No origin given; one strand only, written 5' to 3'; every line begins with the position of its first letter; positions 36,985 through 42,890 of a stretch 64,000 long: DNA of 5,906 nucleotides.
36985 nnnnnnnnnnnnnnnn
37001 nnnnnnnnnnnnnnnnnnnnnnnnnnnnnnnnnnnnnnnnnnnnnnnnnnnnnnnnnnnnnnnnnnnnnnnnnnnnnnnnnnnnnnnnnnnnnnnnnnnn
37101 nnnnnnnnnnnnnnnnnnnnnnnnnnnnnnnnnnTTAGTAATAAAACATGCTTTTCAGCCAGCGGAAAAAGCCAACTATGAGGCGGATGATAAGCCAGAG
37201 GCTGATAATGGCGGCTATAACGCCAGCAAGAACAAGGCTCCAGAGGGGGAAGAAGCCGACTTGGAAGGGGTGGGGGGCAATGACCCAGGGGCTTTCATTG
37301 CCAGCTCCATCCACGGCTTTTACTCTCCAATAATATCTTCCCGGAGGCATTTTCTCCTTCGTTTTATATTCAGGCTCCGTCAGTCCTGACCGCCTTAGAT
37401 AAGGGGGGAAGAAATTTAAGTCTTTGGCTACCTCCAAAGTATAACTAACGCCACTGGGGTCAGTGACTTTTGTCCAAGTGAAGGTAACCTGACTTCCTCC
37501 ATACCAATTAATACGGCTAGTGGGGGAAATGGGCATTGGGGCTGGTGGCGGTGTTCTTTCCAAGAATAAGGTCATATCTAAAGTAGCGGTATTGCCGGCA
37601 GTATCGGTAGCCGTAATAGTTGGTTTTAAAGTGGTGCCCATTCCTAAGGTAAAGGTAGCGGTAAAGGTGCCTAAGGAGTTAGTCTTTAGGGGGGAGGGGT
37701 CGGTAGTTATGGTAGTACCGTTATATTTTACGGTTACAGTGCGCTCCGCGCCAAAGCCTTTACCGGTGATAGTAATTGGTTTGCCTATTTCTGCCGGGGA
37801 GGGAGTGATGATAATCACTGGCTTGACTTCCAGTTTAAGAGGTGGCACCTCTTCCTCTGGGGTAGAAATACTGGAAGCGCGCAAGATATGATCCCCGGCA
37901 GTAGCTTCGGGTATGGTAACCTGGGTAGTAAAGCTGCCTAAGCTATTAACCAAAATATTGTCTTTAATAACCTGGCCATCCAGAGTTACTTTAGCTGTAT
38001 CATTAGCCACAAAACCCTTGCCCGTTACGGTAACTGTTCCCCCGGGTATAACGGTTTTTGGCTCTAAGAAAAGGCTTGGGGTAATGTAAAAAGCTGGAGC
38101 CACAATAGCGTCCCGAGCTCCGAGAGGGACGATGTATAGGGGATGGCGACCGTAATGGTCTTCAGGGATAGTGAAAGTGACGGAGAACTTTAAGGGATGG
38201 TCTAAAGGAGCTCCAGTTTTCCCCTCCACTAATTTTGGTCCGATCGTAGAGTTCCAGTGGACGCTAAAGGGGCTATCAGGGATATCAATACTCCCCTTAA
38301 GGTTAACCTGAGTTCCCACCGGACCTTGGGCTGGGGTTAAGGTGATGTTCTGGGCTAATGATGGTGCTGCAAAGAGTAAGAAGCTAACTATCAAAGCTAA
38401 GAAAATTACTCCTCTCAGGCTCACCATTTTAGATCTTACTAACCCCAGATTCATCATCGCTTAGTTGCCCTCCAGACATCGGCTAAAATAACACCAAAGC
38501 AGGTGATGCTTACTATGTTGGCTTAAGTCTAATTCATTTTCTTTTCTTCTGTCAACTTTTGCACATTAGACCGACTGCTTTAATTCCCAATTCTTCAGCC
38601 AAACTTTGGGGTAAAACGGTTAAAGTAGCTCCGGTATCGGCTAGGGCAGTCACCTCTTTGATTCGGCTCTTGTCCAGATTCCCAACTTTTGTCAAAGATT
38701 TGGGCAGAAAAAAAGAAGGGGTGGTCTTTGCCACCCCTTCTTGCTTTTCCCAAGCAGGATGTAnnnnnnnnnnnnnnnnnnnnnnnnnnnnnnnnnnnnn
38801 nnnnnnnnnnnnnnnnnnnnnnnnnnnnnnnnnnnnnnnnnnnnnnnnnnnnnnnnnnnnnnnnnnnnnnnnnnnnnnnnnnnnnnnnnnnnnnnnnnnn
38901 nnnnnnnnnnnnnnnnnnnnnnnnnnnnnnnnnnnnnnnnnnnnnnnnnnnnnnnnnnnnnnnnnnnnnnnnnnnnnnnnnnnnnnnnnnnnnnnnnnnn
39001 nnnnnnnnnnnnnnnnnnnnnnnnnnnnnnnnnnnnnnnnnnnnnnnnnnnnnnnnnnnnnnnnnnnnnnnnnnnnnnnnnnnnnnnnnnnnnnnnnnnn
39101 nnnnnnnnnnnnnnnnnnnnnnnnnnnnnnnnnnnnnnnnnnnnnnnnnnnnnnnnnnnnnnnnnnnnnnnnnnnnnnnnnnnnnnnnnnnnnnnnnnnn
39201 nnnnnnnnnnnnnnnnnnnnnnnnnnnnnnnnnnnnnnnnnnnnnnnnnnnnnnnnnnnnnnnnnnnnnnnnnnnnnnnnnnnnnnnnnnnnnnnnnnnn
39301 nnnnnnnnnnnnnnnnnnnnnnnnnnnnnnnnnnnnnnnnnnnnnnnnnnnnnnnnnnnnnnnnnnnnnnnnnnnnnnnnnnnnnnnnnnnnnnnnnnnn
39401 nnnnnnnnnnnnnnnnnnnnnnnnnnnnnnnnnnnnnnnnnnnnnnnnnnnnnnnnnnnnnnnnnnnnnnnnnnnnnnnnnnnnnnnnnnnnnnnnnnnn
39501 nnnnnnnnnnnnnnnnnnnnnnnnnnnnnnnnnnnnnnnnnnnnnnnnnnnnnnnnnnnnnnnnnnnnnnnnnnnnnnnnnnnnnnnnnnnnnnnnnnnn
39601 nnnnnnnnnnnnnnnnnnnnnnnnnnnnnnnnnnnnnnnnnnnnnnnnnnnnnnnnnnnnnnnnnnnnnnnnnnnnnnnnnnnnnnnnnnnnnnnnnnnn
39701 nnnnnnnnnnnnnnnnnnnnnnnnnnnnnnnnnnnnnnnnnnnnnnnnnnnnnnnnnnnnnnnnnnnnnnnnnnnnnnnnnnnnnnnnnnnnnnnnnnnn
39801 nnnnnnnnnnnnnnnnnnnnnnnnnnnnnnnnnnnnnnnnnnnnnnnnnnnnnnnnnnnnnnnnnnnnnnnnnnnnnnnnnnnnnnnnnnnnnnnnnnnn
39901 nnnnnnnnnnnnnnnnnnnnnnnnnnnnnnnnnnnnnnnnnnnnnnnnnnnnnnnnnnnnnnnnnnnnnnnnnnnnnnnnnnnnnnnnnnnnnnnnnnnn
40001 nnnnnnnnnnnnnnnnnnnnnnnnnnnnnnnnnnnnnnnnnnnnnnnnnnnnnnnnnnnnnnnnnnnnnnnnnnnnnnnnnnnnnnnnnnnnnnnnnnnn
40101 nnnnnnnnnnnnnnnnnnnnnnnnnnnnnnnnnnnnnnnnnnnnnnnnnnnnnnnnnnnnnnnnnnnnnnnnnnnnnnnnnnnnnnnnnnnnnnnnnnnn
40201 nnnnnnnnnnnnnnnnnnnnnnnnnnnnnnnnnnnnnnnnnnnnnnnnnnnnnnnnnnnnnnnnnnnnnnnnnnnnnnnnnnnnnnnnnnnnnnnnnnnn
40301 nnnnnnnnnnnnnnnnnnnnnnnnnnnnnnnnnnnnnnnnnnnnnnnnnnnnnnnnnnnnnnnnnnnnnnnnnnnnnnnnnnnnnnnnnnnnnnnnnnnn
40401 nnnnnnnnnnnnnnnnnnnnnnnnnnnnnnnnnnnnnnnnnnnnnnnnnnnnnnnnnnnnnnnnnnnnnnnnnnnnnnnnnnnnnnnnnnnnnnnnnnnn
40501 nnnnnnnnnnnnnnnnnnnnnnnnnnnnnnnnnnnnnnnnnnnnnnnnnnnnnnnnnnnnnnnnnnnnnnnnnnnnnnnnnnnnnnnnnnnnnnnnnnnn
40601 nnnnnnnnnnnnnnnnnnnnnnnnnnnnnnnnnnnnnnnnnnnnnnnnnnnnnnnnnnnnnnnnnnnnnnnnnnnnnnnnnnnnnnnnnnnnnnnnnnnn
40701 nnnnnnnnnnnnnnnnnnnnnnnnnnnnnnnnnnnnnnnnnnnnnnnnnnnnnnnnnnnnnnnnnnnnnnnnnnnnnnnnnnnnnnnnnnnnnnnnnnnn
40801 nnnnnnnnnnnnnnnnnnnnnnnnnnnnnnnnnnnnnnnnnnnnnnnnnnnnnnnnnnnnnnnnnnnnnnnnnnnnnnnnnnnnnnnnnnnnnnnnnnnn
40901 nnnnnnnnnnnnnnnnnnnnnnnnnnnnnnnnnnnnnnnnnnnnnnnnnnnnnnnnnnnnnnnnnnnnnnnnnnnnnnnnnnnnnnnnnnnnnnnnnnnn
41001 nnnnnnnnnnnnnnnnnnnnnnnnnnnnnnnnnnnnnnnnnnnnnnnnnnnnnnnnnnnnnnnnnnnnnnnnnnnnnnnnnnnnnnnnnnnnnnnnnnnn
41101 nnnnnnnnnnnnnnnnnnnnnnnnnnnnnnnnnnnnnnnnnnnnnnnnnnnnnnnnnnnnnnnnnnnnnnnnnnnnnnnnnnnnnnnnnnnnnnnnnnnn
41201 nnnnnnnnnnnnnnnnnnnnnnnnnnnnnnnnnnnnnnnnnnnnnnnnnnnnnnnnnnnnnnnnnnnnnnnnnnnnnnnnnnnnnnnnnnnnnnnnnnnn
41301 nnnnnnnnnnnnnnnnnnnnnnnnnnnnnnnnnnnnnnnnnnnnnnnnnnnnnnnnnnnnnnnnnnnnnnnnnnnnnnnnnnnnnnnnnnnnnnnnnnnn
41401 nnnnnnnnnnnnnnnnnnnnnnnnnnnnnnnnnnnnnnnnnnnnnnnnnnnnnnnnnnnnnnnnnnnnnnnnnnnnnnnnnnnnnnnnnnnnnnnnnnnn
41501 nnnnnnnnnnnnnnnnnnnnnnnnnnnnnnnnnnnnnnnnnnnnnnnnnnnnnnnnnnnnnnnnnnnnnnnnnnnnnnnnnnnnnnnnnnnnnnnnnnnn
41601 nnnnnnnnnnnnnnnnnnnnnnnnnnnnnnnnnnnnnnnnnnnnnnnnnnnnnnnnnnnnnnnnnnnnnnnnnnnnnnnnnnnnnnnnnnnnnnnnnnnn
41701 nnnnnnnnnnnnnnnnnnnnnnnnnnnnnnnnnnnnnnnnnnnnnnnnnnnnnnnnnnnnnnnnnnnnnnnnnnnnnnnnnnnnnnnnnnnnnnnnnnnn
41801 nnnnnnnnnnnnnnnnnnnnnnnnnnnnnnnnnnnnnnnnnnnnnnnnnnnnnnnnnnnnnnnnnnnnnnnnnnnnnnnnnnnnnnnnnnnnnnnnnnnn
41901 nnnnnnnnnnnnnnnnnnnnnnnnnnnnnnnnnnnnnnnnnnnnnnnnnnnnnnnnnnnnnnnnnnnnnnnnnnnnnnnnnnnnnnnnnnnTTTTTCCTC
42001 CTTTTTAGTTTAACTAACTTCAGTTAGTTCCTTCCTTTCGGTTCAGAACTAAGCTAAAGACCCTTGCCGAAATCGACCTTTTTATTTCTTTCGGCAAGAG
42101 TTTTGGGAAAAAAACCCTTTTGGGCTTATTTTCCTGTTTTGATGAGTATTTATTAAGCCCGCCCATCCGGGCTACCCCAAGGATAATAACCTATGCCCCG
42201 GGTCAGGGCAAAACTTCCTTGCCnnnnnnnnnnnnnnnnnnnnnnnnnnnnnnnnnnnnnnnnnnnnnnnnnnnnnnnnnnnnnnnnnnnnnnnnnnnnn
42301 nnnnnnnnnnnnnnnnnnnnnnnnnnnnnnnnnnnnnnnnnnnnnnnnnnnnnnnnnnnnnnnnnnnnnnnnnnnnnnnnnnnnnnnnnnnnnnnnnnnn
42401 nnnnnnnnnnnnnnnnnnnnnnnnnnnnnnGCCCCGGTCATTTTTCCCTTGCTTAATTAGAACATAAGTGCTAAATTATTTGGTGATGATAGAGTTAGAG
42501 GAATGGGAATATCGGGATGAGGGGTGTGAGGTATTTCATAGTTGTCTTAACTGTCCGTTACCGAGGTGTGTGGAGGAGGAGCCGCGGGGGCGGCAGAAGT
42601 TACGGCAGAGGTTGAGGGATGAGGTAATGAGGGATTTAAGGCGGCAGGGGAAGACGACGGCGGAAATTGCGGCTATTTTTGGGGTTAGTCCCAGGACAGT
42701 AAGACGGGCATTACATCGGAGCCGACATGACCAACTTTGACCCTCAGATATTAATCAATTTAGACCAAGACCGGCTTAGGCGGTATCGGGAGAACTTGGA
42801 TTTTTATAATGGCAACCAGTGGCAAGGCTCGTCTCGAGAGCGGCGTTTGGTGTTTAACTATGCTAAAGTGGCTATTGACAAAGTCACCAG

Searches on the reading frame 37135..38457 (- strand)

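Call 57: search_protein_families(library=phrogs, proteins=[window:37135-38457:-], max_evalue=0.001)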
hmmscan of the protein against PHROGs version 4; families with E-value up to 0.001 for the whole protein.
window:37135-38457:- (440 aa): 1 family
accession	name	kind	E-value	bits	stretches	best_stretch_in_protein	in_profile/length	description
phrog_31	-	tail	1.8e-05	23.7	1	303-392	868-955/1565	central tail fiber J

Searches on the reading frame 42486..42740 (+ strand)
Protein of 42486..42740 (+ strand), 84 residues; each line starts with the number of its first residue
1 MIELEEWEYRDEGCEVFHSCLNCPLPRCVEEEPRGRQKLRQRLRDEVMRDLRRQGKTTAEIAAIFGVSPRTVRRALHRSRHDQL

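Call 9: search_protein_families(library=pfam, proteins=[window:42486-42740:+], max_evalue=0.01)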
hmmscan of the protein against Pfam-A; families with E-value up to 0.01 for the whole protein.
window:42486-42740:+ (84 aa): 23 families
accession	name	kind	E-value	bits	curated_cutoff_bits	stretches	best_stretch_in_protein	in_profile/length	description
PF13384.12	HTH_23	-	3.8e-09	36.5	24.6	1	38-80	3-42/50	Homeodomain-like domain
PF08281.18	Sigma70_r4_2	-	3.2e-08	33.5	25.7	1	54-80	25-51/54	Sigma-70, region 4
PF13518.12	HTH_28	-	1.4e-06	28.7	25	1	46-79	4-36/52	Helix-turn-helix domain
PF13542.12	HTH_Tnp_ISL3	-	3.4e-06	26.9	27.4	1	42-78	15-49/51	Helix-turn-helix domain of transposase family ISL3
PF13551.12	HTH_29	-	2.1e-05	25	28.1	1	50-82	7-39/64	Winged helix-turn helix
PF04545.22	Sigma70_r4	-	6e-05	22.9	24.1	1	47-79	12-44/50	Sigma-70, region 4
PF02796.21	HTH_7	-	0.00015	22.2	23.8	1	36-77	2-43/45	Helix-turn-helix domain of resolvase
PF13936.12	HTH_38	-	0.00015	21.8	27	1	49-78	14-43/44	Helix-turn-helix domain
PF12728.13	HTH_17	-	0.00031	21.4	27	1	57-78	3-24/51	Helix-turn-helix domain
PF00392.27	GntR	-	0.00036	20.6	27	1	39-78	5-47/64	Bacterial regulatory proteins, gntR family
PF08220.18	HTH_DeoR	-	0.00074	19.6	21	1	51-76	9-35/57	DeoR-like helix-turn-helix domain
PF00196.25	GerE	-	0.00095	19.2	23.5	1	53-73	15-35/57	Bacterial regulatory proteins, luxR family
PF20432.4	Xre-like-HTH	-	0.0017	19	25.8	1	57-82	25-48/63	Antitoxin Xre-like helix-turn-helix domain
PF12840.13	HTH_20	-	0.0017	18.7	27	1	46-75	8-38/51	Helix-turn-helix domain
PF13338.12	AbiEi_4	-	0.0023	18.4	25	1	48-78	3-35/49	Transcriptional regulator, AbiEi antitoxin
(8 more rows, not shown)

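Call 10: search_protein_families(library=phrogs, proteins=[window:42486-42740:+], max_evalue=0.01)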
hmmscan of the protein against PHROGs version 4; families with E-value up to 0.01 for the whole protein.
window:42486-42740:+ (84 aa): 25 families
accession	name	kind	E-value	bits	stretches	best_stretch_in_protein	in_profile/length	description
phrog_645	-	DNA, RNA and nucleotide metabolism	5.3e-06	27.7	1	32-79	14-62/196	Rnase E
phrog_836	-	transcription regulation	1e-05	26.7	1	33-82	75-123/133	late transcriptional activator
phrog_517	-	DNA, RNA and nucleotide metabolism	5e-05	25.2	1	36-81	83-127/128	HTH DNA binding protein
phrog_7067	-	head and packaging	7.5e-05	23.8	1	47-76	23-52/56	terminase small subunit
phrog_664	-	DNA, RNA and nucleotide metabolism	9.7e-05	23.3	1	34-80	32-77/210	DNA binding protein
phrog_4583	-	transcription regulation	9.7e-05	23.3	1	36-78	4-46/81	transcriptional repressor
phrog_3855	-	DNA, RNA and nucleotide metabolism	0.00011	23.6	1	32-81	57-105/115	HTH DNA binding protein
phrog_769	-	transcription regulation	0.00028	21.8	1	44-79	13-48/89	transcriptional repressor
phrog_1033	-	DNA, RNA and nucleotide metabolism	0.00039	21.3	1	45-76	142-173/334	ParB-like partition protein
phrog_20467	-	DNA, RNA and nucleotide metabolism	0.00052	20.9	1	48-79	71-102/112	HNH endonuclease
phrog_125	-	DNA, RNA and nucleotide metabolism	0.00085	19.9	1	36-80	159-204/254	DNA invertase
phrog_357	-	transcription regulation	0.00089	19.9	1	36-75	5-44/170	transcriptional repressor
phrog_3282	-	transcription regulation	0.001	19.9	1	54-78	61-85/158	sigma factor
phrog_7783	-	unknown function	0.0011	18.7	1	47-77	112-142/634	-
phrog_13105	-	unknown function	0.0012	19.4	1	38-79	2-43/239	-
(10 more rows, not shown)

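Call 78: find_homologous_proteins(query=window:42486-42737:+, max_evalue=0.001)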
Query window:42486-42737:+ (84 aa): 82 proteins with E <= 0.001 among 83 candidates.
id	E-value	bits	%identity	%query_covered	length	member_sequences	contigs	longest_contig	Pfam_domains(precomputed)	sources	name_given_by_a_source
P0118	1.3e-30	123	78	86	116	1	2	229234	PF13384.13,PF13518.13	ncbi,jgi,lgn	-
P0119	1.2e-25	107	71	86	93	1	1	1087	PF13384.13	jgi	jgi:hypothetical protein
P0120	1.4e-25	107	63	89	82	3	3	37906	PF13384.13,PF13936.13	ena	-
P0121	5.7e-25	105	64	90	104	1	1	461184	PF13384.13,PF13518.13,PF08281.19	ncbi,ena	-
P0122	5.9e-25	105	70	85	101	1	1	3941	PF13384.13,PF13518.13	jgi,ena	-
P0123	6.1e-25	105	66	90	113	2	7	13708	PF13384.13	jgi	jgi:DNA-binding CsgD family transcriptional regulator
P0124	1.6e-24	103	65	86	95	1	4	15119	PF13384.13,PF13518.13,PF08281.19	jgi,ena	jgi:hypothetical protein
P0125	1.8e-24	103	61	92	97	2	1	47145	PF13384.13,PF13518.13,PF08281.19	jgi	-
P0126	2.7e-24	103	64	92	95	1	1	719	PF13384.13,PF13518.13,PF02796.22,PF08281.19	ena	-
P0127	3.0e-24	102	68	89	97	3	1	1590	PF13384.13,PF13518.13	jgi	jgi:transposase-like protein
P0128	4.3e-24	102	63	90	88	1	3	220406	PF13384.13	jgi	jgi:hypothetical protein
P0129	4.4e-24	102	61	90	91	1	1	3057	PF13384.13,PF13518.13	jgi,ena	-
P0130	4.9e-24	102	67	86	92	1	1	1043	PF13384.13,PF13518.13,PF02796.22,PF08281.19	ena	-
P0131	5.9e-24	101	67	86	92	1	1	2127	PF13384.13,PF13518.13,PF02796.22,PF08281.19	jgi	-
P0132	6.9e-24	101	61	92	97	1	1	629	PF13384.13,PF13518.13,PF02796.22,PF08281.19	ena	-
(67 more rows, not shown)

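Call 83: predict_structure(alignment_id=A2)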
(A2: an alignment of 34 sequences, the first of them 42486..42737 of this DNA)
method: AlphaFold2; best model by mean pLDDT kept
length: 84 residues; sequences in the alignment: 34
mean_pLDDT: 73.2   pTM: 0.53
mean pLDDT of the five models: 73.2, 72.3, 71.7, 71.1, 70.8
residues with pLDDT >= 90: 30; 70-90: 16; 50-70: 25; < 50: 13
segments of 3 or more residues with pLDDT < 50: 11-13, 16-20
pLDDT, mean of each block of 10 residues (from residue 1): 49 49 58 76 91 94 94 83 52
secondary structure, 60 per line:
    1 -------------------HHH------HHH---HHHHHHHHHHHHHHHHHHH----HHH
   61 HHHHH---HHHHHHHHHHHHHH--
elements in order: H35-53 H58-65 H69-82

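Call 86: fold_search(model_id=the predicted structure, library=pdb)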
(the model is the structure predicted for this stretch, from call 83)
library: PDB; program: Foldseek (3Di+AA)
matches with E <= 10: 752; with E <= 0.001: 0
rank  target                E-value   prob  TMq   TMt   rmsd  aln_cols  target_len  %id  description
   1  7dwm_B                2.0e-01  0.80  0.36  0.15   6.6        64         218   25  Crystal structure of the phage VqmA-DPO complex (released 2021-05-05)
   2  8b4h_A                4.2e-01  0.99  0.41  0.10   1.0        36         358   25  IstA transposase cleaved donor complex (released 2023-05-03)
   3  4hob_C                6.2e-01  0.84  0.40  0.48   2.8        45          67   27  The crystal structure of the Zalpha domain from Cyprinid Herpes virus 3 (released 2013-09-11)
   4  7dwm_A                6.2e-01  0.80  0.34  0.14   3.2        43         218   35  Crystal structure of the phage VqmA-DPO complex (released 2021-05-05)
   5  1trr_A                6.2e-01  0.57  0.38  0.32   5.6        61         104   23  TANDEM BINDING IN CRYSTALS OF A TRP REPRESSOR/OPERATOR HALF-SITE COMPLEX (released 1993-10-21)
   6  2x48_A                6.6e-01  0.99  0.40  0.61   0.6        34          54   41  ORF 55 from Sulfolobus islandicus rudivirus 1 (released 2010-07-21)
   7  4ldz_B                6.6e-01  0.91  0.41  0.19   7.3        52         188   25  Crystal structure of the full-length response regulator DesR in the active state (released 2014-07-16)
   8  1tro_A                6.6e-01  0.63  0.40  0.34   5.4        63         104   22  CRYSTAL STRUCTURE OF TRP REPRESSOR OPERATOR COMPLEX AT ATOMIC RESOLUTION (released 1994-01-31)
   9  5f6f_A                6.6e-01  0.47  0.41  0.27   7.7        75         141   17  S. aureus MepR G34R Mutant (released 2016-12-07)
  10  5yi3_B                7.5e-01  0.82  0.39  0.24   3.2        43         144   28  Structure of Lactococcus lactis ZitR, C30S mutant in complex with DNA (released 2017-12-06)
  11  1zt9_A                7.5e-01  0.54  0.38  0.32   6.0        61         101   21  E. coli trp repressor, tetragonal crystal form (released 2006-05-09)
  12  3szt_B                8.0e-01  0.98  0.40  0.15   0.9        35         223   31  Quorum Sensing Control Repressor, QscR, Bound to N-3-oxo-dodecanoyl-L-Homoserine Lactone (released 2011-09-28)
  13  1tro_E                8.0e-01  0.57  0.41  0.36   5.0        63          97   22  CRYSTAL STRUCTURE OF TRP REPRESSOR OPERATOR COMPLEX AT ATOMIC RESOLUTION (released 1994-01-31)
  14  3wrp                  8.0e-01  0.35  0.34  0.29   6.1        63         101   22  FLEXIBILITY OF THE DNA-BINDING DOMAINS OF TRP REPRESSOR (released 1988-04-16)
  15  4hob_D                8.6e-01  0.75  0.39  0.52   2.8        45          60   27  The crystal structure of the Zalpha domain from Cyprinid Herpes virus 3 (released 2013-09-11)
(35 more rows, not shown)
